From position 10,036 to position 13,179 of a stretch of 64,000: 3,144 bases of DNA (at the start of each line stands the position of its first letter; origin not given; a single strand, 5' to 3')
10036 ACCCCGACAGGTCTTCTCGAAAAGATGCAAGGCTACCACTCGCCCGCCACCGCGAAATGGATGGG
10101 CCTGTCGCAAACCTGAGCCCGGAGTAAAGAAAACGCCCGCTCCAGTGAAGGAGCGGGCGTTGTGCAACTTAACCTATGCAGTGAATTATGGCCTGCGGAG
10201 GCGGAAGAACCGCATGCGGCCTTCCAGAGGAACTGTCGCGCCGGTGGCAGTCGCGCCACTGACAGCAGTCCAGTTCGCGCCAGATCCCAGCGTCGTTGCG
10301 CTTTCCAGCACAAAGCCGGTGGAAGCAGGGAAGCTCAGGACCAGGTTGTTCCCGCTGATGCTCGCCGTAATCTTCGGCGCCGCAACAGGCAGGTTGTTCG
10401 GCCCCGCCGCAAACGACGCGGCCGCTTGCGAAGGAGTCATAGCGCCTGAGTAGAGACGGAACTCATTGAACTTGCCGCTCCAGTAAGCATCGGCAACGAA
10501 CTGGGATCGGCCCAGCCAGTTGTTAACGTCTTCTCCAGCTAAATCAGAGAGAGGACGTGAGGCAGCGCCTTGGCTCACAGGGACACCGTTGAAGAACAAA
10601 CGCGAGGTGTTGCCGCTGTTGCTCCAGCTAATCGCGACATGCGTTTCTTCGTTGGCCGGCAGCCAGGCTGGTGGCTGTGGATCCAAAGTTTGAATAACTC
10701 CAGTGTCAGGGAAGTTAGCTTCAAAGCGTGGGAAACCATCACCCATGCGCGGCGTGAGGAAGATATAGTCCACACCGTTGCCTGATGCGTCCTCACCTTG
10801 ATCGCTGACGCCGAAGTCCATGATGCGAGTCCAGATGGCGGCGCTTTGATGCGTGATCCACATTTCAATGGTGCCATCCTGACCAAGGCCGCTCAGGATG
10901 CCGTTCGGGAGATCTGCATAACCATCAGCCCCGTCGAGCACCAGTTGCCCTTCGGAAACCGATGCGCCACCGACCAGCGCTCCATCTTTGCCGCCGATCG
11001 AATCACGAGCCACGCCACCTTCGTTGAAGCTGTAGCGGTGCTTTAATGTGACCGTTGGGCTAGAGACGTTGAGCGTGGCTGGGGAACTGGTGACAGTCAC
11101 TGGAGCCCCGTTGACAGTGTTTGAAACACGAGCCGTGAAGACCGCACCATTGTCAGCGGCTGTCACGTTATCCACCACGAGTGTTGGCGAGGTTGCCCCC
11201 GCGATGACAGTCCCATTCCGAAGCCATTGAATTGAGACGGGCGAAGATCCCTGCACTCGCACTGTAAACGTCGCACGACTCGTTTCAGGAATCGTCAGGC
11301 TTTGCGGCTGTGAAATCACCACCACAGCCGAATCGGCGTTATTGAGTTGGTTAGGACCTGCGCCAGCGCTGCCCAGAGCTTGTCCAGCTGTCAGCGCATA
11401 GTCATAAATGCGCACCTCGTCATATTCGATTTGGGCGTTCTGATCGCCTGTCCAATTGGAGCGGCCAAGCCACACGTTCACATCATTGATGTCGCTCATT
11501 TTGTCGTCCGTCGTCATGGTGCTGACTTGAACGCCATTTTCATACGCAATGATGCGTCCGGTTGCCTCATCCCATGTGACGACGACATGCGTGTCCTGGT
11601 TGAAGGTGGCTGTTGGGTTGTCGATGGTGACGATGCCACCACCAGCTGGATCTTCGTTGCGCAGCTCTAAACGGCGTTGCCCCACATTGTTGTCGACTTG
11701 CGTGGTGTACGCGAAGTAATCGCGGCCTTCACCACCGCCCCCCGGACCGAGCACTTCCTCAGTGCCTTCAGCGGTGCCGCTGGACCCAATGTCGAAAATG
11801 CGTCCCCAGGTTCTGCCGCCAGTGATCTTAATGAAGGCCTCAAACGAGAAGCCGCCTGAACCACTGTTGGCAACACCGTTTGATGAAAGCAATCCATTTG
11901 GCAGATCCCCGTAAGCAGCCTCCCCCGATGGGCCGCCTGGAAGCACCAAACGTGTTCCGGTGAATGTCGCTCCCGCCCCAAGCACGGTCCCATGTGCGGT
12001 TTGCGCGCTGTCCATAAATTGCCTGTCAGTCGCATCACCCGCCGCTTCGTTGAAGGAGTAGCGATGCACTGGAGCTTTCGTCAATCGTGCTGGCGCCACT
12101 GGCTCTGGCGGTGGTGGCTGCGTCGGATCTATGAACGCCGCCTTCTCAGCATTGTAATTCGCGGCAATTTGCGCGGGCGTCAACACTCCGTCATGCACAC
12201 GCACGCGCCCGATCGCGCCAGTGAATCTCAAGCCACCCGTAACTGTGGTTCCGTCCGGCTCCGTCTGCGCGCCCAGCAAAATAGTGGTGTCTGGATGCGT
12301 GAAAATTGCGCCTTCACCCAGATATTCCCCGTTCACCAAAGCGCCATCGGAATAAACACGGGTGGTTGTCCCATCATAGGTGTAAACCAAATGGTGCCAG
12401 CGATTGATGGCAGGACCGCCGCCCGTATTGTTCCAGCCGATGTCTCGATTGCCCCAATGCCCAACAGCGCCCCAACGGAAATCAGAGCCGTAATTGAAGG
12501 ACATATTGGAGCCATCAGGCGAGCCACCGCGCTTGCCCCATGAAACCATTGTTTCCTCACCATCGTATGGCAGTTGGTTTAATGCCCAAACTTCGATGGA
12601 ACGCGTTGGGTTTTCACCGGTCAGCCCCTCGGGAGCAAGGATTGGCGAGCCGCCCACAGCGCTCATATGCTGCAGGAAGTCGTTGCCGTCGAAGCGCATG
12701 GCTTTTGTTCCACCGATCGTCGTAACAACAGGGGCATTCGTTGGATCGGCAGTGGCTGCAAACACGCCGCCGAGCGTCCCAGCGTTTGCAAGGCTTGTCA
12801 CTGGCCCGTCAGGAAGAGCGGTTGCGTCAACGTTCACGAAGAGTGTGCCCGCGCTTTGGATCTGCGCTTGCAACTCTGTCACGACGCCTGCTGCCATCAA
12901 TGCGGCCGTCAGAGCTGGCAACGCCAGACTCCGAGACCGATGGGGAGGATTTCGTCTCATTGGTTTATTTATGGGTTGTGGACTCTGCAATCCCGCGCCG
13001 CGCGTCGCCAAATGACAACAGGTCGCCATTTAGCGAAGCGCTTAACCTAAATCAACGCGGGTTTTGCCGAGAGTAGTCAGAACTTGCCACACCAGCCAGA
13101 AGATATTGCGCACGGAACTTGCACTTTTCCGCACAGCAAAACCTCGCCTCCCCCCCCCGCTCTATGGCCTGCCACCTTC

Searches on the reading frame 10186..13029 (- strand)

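Call 61: search_protein_families(library=pfam, proteins=[window:10186-13029:-], max_evalue=0.00001)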
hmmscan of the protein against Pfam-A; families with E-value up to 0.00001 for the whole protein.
window:10186-13029:- (947 aa): 2 families
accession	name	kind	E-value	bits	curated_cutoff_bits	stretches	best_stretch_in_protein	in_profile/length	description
PF13385.13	Laminin_G_3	-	8.6e-46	156.2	27.6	3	699-868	1-149/151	Concanavalin A-like lectin/glucanases superfamily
PF13927.12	Ig_3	-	2.4e-06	28.4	30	1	571-628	4-70/78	Immunoglobulin domain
